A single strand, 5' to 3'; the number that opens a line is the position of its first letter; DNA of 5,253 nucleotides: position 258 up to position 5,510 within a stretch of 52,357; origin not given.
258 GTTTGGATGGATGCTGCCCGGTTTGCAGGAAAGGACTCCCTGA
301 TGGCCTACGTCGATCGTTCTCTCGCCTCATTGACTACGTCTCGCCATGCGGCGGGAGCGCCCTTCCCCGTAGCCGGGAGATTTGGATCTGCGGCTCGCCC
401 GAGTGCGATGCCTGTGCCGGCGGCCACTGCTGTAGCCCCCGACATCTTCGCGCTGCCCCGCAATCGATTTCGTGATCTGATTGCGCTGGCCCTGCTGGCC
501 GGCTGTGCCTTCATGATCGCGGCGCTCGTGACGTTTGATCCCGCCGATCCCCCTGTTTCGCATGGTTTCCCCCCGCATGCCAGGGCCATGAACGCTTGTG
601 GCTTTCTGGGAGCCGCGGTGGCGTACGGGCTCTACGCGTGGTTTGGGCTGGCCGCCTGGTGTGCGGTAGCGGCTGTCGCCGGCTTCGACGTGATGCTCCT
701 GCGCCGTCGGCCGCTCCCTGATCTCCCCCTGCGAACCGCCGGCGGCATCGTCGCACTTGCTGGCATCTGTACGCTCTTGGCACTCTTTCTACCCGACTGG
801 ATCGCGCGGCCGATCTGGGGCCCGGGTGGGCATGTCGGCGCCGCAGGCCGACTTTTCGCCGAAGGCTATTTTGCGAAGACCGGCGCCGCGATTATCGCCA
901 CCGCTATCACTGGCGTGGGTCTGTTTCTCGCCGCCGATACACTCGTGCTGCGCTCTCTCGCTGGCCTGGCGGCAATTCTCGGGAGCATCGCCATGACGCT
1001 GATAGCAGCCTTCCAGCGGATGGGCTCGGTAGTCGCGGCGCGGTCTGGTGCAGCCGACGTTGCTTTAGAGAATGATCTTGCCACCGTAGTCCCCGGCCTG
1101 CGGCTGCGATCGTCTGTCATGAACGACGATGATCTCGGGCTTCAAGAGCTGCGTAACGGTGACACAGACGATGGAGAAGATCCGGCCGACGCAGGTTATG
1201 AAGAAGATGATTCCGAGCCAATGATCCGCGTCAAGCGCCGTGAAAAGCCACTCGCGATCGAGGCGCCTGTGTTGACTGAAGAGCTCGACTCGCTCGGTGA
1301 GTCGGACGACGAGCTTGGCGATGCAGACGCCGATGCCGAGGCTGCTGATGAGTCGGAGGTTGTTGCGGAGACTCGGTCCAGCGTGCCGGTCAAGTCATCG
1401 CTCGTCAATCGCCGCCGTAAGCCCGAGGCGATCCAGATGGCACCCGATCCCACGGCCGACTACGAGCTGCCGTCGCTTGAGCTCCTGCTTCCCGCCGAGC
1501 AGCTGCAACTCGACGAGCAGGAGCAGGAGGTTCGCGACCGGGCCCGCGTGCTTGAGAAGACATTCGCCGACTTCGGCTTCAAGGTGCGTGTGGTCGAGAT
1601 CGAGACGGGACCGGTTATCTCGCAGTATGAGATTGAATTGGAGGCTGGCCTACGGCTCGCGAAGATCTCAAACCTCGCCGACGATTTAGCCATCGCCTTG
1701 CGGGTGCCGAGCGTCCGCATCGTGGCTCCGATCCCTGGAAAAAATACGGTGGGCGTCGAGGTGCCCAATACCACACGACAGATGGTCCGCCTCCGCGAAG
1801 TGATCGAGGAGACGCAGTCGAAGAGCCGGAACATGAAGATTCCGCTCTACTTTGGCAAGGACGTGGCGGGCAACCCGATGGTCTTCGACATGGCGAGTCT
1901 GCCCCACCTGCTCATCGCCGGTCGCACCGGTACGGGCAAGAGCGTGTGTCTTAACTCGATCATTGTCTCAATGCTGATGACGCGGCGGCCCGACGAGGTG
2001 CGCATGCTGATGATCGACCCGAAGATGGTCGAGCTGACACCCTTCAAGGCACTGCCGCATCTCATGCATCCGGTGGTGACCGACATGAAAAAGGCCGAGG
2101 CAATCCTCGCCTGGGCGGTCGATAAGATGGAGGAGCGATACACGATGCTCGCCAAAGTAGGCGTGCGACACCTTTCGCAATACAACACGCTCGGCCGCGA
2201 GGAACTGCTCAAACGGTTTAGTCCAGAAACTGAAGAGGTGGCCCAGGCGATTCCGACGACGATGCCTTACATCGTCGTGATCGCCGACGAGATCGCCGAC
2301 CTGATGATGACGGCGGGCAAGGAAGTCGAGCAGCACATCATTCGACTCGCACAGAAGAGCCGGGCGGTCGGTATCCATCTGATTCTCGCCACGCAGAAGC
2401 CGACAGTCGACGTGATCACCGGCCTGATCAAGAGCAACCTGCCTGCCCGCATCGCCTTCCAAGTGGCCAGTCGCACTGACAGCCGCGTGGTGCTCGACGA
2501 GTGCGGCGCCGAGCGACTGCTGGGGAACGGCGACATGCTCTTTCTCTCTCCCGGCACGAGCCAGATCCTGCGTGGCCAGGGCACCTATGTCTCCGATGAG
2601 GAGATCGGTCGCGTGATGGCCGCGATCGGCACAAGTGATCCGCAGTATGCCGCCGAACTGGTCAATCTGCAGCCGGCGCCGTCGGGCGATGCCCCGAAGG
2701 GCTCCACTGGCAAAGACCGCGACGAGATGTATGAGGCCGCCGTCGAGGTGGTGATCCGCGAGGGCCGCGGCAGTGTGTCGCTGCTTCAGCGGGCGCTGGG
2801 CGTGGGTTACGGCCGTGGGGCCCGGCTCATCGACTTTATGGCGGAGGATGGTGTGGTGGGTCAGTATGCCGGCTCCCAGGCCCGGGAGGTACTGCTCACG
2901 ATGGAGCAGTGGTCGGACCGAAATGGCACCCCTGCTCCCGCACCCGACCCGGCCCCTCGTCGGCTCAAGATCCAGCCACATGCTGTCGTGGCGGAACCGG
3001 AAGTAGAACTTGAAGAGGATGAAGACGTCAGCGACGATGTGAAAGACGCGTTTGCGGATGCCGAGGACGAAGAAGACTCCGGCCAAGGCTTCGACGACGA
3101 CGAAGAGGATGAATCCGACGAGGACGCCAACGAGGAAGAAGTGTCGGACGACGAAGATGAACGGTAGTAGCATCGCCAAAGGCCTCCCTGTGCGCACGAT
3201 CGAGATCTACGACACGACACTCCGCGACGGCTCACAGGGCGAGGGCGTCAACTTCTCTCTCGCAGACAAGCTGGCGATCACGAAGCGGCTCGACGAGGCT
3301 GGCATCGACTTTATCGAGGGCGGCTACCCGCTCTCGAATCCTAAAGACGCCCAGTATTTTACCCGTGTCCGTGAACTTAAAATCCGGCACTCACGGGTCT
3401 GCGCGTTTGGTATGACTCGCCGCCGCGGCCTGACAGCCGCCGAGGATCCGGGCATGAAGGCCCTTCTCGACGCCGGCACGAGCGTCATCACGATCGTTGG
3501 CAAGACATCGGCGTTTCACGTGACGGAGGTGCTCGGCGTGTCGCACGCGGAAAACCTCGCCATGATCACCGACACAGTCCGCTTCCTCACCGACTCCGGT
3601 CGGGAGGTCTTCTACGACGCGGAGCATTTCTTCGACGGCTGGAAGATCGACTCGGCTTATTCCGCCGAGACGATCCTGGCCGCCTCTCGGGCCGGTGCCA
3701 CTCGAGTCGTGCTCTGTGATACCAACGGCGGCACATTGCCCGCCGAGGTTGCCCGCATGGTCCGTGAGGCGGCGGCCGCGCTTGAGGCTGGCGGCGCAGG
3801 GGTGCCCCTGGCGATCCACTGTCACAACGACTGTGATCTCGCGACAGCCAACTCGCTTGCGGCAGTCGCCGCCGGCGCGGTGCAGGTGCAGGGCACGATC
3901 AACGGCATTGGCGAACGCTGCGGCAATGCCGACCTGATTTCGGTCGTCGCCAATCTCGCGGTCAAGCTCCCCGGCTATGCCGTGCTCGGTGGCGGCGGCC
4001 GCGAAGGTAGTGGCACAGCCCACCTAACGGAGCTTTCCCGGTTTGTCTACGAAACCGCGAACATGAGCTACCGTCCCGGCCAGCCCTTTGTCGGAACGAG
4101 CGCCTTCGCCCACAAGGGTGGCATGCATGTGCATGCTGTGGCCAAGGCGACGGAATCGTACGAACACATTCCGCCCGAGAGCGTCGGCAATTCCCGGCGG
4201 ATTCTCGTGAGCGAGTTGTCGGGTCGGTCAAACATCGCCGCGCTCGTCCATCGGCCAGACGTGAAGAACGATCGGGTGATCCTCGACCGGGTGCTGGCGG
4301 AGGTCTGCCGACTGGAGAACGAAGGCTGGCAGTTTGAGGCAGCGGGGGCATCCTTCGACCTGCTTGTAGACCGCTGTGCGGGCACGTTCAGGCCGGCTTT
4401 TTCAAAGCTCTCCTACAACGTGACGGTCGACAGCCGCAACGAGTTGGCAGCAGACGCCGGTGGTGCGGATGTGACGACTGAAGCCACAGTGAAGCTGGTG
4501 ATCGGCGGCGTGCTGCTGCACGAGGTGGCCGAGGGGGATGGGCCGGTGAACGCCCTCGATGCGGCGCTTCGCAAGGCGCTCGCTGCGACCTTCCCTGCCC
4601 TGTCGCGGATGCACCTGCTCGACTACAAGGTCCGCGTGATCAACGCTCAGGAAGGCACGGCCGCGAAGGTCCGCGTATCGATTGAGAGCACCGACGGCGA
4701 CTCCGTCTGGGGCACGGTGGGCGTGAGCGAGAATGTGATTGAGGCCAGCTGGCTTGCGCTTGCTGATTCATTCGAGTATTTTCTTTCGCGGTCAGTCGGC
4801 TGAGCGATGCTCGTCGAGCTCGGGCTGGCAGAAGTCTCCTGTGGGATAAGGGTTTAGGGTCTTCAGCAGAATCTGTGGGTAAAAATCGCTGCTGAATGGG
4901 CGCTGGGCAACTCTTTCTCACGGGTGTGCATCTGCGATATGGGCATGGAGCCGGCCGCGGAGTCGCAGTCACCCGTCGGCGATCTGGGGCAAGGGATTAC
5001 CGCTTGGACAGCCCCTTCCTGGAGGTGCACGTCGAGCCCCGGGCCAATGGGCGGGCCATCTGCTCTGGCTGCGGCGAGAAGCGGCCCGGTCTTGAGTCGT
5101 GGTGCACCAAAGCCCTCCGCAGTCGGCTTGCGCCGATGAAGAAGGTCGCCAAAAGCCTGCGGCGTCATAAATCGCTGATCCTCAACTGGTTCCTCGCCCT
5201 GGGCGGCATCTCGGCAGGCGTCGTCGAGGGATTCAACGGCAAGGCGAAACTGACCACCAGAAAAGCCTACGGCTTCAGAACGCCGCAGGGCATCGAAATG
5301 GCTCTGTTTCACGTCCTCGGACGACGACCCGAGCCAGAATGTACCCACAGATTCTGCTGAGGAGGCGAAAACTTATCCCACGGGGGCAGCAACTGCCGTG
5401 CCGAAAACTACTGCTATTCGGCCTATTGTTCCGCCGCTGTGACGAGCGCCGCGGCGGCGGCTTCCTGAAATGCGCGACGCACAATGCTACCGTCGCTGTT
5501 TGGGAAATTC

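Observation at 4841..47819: Strongly polarised REP-like hairpin family marking strand-switch junctions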

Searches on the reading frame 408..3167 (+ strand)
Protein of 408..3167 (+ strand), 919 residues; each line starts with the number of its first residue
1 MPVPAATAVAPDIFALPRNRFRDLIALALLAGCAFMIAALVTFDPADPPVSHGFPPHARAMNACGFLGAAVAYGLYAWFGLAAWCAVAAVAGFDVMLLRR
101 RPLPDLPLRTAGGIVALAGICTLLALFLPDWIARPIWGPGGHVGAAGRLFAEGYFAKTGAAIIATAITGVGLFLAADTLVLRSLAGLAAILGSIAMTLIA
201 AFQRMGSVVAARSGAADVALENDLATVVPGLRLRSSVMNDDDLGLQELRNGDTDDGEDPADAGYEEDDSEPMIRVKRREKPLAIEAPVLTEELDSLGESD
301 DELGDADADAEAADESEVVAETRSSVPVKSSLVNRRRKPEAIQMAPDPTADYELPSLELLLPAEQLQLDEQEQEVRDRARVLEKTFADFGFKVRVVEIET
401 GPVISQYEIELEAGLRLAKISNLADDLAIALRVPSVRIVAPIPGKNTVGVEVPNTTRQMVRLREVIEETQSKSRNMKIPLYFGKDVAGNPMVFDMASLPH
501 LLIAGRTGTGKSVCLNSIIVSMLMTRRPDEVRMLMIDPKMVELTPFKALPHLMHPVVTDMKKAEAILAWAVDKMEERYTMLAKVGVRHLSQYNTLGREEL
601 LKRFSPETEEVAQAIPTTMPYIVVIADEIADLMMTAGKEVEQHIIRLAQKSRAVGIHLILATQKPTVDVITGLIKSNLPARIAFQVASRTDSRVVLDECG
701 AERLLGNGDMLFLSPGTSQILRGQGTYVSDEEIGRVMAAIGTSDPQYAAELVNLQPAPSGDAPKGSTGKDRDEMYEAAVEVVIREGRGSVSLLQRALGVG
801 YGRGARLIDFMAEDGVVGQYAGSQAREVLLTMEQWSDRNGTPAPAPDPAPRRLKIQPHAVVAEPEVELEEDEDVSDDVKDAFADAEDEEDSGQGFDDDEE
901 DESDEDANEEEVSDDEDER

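Call 66: search_protein_families(library=pfam, proteins=[window:408-3167:+])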
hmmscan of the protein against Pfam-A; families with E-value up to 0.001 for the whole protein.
window:408-3167:+ (919 aa): 5 families
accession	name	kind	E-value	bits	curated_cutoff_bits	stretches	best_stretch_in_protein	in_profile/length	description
PF01580.24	FtsK_SpoIIIE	-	1e-61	208.7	24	1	461-666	1-220/221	FtsK/SpoIIIE family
PF17854.6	FtsK_alpha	-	9.4e-32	109.7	22.9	1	354-454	1-101/101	FtsK alpha domain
PF13491.11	FtsK_4TM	-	9.8e-24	84.4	23.1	1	19-178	2-161/171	4TM region of DNA translocase FtsK/SpoIIIE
PF09397.16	FtsK_gamma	-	2.6e-22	78.7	30.6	1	770-830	2-62/63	Ftsk gamma domain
PF12846.13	AAA_10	-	3.1e-05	23.6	27.5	0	499-541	22-60/362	AAA-like domain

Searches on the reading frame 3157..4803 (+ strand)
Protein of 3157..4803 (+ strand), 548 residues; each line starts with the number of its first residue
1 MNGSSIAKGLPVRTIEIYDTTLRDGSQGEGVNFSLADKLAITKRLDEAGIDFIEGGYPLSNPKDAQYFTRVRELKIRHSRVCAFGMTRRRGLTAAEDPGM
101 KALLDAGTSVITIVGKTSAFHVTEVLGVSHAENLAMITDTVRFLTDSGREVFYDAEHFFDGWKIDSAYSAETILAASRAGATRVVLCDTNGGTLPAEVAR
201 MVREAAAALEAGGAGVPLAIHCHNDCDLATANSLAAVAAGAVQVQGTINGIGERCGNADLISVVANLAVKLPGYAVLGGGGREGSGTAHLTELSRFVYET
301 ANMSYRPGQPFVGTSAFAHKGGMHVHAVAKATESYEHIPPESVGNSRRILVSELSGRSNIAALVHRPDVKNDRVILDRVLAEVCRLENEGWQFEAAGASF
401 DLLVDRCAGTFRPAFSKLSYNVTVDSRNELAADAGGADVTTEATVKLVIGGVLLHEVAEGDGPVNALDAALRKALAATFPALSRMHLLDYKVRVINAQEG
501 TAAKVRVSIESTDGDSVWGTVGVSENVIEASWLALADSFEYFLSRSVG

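Call 66: search_protein_families(library=pfam, proteins=[window:3157-4803:+])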
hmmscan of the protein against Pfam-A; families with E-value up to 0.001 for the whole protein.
window:3157-4803:+ (548 aa): 3 families
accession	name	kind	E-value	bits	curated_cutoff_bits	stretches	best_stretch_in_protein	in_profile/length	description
PF00682.25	HMGL-like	-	2.2e-51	175.2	29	1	15-270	2-242/260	HMGL-like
PF08502.15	LeuA_dimer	-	7.3e-23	81.3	24.9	1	438-542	34-130/131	LeuA allosteric (dimerisation) domain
PF22617.1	HCS_D2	-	7.1e-14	52.4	27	1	312-386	2-77/82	Homocitrate synthase post-HMGL domain-like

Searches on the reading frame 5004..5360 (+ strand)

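Call 66: search_protein_families(library=pfam, proteins=[window:5004-5360:+])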
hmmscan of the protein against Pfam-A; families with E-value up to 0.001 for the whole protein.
window:5004-5360:+ (118 aa): 1 family
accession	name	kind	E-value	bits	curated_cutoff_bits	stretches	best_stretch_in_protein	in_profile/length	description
PF01610.23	DDE_Tnp_ISL3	-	8.5e-18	65.5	23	1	29-95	170-234/240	Transposase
